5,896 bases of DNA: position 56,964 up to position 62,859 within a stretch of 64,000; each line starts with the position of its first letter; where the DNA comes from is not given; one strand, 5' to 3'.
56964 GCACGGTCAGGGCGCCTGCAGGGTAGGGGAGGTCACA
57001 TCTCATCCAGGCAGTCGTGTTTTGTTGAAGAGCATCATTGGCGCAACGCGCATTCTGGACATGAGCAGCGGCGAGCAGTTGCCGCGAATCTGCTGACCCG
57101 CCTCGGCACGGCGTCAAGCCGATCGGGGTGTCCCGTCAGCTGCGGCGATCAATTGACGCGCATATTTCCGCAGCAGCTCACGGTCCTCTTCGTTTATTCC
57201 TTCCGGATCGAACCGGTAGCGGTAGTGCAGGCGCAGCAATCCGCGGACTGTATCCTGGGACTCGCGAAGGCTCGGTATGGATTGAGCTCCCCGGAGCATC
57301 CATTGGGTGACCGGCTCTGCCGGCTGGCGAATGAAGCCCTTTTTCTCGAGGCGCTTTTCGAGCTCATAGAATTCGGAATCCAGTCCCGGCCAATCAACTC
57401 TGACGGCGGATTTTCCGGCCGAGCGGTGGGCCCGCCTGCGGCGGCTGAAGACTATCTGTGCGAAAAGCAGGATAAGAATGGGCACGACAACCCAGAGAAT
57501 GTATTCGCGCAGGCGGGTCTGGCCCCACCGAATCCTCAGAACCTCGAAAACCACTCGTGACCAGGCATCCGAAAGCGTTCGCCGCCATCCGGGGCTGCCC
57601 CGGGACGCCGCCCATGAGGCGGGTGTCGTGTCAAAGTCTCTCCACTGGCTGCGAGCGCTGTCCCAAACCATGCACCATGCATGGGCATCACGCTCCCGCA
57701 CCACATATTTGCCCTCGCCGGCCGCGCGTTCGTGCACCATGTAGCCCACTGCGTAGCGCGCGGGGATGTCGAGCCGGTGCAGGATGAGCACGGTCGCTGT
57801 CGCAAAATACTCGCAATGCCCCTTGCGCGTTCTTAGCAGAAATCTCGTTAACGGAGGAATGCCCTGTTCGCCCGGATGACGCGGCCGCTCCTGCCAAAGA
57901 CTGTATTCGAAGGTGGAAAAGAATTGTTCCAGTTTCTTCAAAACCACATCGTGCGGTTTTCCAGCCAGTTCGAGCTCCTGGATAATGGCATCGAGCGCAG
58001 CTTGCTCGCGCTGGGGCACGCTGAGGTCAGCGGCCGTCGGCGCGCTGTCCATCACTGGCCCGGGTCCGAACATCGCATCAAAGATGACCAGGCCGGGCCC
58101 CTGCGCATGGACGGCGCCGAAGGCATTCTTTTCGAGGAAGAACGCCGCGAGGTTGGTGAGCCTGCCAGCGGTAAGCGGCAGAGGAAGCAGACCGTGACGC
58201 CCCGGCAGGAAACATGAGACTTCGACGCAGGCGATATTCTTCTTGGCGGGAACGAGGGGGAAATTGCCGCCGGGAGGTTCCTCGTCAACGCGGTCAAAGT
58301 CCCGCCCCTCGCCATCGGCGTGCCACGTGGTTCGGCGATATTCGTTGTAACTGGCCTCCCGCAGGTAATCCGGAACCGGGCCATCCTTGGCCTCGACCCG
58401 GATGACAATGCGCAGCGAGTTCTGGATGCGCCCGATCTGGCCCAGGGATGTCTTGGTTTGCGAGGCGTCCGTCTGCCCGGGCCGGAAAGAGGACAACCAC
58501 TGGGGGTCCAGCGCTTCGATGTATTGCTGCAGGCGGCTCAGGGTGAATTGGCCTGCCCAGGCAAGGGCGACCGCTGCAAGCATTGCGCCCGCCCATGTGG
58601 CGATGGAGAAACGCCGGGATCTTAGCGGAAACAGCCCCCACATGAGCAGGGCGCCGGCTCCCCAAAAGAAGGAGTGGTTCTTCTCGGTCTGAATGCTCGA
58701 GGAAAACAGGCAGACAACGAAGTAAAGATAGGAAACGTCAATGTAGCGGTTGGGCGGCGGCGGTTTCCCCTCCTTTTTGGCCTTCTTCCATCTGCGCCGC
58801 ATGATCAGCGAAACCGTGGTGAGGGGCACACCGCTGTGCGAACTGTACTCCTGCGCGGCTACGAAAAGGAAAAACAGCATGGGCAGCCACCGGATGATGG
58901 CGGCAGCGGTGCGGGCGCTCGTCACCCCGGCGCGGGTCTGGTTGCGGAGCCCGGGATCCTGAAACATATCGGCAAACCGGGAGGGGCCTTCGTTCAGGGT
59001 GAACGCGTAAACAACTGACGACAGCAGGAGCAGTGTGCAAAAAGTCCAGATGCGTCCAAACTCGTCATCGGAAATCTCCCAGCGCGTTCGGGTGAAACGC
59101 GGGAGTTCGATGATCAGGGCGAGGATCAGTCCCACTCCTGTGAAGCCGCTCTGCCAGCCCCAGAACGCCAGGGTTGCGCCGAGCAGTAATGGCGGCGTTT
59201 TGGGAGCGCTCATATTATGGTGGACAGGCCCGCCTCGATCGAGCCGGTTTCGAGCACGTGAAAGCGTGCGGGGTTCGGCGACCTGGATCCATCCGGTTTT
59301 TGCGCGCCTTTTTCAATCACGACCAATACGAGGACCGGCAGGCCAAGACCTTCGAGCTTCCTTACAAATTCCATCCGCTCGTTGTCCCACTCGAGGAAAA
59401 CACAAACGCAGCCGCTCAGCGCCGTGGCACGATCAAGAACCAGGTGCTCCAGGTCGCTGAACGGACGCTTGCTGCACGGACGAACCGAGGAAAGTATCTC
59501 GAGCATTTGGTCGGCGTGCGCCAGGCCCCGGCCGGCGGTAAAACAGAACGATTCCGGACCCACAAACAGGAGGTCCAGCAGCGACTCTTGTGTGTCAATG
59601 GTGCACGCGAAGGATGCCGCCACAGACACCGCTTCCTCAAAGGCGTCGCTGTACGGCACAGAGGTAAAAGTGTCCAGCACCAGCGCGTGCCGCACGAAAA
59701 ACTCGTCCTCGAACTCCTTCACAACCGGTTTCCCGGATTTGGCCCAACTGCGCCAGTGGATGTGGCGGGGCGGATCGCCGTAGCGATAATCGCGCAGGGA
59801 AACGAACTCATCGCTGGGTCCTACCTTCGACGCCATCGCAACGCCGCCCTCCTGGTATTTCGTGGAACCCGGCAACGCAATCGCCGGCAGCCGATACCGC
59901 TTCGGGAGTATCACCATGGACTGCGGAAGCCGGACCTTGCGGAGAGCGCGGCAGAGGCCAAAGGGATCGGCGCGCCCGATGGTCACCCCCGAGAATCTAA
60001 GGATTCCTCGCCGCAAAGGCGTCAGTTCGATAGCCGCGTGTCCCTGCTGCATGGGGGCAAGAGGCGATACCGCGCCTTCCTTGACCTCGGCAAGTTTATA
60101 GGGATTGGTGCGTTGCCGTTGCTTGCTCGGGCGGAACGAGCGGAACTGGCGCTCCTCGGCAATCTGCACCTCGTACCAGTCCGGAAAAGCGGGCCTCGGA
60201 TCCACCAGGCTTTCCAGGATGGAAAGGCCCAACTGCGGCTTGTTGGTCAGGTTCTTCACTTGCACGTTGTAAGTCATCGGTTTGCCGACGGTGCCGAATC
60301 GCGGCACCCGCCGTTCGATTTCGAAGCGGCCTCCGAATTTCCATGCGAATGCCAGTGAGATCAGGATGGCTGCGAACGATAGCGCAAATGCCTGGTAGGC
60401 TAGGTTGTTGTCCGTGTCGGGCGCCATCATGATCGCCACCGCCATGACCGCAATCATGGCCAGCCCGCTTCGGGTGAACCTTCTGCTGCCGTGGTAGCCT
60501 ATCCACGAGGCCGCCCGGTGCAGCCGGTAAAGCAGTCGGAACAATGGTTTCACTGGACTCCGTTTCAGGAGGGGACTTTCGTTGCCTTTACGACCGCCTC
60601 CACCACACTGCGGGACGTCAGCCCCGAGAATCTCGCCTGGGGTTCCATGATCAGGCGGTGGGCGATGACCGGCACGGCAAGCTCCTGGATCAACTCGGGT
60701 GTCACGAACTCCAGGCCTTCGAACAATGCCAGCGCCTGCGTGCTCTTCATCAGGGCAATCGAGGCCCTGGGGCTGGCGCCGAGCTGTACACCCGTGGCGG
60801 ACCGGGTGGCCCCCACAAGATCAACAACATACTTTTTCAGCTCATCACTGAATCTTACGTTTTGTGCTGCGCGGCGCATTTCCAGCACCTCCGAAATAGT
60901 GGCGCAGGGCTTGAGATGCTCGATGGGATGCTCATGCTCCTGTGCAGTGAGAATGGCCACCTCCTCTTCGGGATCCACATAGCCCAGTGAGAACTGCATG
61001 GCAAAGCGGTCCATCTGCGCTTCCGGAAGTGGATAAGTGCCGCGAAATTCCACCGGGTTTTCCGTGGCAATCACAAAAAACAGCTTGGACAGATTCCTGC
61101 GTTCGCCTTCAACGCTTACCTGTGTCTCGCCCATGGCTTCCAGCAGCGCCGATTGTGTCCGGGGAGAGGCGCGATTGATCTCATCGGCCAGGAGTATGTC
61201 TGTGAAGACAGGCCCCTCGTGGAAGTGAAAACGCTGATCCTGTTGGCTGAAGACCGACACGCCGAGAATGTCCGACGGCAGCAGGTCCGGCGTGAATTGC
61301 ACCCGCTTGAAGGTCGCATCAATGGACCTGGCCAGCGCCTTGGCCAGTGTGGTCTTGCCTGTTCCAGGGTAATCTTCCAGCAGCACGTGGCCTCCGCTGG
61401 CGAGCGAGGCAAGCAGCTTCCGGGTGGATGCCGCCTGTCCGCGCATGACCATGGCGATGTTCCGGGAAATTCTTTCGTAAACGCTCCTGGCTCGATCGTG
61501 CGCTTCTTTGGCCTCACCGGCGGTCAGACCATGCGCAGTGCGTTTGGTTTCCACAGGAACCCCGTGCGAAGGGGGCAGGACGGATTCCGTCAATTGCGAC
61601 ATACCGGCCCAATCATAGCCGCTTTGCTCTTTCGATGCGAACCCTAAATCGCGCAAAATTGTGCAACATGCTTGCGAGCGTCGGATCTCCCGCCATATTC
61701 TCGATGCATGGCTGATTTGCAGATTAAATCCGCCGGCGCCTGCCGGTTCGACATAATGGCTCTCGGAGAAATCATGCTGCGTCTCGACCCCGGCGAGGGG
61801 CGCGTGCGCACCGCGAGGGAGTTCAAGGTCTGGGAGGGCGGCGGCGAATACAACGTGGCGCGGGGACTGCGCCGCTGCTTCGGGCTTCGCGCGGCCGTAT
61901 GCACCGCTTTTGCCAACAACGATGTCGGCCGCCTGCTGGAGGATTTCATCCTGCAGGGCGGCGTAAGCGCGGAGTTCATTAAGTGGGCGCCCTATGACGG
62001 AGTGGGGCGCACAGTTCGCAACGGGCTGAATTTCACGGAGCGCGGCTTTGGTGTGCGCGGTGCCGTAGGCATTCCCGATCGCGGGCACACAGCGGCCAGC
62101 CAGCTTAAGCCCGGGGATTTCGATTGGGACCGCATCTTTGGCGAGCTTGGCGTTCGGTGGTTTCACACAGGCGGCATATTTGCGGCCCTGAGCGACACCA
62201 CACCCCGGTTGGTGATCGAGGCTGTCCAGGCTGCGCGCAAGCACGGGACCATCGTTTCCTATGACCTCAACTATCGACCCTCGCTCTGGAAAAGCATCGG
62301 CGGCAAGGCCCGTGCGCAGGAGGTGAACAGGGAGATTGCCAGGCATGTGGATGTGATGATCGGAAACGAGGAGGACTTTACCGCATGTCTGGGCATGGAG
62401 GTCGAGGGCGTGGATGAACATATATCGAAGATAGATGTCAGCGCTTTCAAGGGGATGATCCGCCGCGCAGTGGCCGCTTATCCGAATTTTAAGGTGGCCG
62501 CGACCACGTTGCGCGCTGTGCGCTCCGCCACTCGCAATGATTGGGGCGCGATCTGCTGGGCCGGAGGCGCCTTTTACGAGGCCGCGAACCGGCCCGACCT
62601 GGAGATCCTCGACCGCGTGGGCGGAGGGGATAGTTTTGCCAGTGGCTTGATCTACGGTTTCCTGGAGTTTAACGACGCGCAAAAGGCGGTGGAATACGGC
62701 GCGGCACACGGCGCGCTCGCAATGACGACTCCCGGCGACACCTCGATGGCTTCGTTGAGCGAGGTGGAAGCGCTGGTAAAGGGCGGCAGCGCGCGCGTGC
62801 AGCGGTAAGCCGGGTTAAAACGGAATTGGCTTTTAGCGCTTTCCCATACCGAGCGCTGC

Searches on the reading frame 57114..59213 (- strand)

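Call 52: search_protein_families(library=pfam, proteins=[window:57114-59213:-], max_evalue=0.00001)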
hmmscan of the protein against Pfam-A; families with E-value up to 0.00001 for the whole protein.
window:57114-59213:- (699 aa): 1 family
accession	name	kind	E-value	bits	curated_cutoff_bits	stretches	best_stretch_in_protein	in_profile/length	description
PF01841.26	Transglut_core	-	8e-14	52.3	23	1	428-528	22-107/108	Transglutaminase-like superfamily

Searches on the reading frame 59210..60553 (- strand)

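Call 52: search_protein_families(library=pfam, proteins=[window:59210-60553:-], max_evalue=0.00001)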
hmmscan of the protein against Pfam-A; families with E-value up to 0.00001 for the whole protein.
window:59210-60553:- (447 aa): 1 family
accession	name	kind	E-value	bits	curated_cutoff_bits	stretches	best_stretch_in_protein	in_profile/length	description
PF01882.25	DUF58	-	8.1e-11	42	23.4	1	253-385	2-139/216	Protein of unknown function DUF58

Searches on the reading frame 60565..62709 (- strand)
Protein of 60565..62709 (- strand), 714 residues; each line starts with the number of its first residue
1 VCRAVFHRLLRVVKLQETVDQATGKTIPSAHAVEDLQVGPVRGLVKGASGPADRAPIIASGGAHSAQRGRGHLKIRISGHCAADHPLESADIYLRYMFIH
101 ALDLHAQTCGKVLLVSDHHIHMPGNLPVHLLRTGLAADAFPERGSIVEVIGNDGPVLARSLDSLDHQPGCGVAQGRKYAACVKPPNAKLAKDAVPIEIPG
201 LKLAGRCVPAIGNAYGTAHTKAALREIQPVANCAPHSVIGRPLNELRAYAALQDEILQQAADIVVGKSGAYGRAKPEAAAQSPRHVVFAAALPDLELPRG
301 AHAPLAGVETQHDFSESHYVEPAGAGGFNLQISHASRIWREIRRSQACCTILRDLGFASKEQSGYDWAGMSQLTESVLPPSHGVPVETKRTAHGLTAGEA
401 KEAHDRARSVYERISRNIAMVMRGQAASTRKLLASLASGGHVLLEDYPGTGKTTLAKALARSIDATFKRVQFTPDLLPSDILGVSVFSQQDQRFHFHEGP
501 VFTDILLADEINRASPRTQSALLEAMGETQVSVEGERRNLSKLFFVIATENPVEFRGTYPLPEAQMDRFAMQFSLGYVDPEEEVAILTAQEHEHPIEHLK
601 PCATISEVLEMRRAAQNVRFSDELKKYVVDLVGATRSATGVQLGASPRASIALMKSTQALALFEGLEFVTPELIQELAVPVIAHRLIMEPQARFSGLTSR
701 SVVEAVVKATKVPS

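Call 63: search_protein_families(library=ncbifam, proteins=[window:60565-62709:-], max_evalue=0.00001)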
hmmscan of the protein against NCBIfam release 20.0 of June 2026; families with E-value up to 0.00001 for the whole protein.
window:60565-62709:- (714 aa): 6 families
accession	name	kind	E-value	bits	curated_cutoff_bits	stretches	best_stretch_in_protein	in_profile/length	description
TIGR02031.1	BchD-ChlD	equivalog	1.7e-10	40.2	499.55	1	442-691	19-276/608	magnesium chelatase ATPase subunit D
TIGR02640.1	gas_vesic_GvpN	equivalog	3.3e-10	39.9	266.8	1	506-593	109-200/262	gas vesicle protein GvpN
TIGR02442.1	Cob-chelat-sub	hypoth_equivalog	4.4e-07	28.7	779.45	1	504-693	129-317/641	putative cobaltochelatase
NF047784.1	MadB_ATPase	equivalog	2.3e-06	27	475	0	505-638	141-261/298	MadB family AAA-type ATPase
TIGR00635.1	ruvB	equivalog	3.6e-06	26.2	299.05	0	439-630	30-207/305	Holliday junction branch migration DNA helicase RuvB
NF000868.0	PRK00080.1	equivalog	6.4e-06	25.3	282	0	426-533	43-133/330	Holliday junction branch migration DNA helicase RuvB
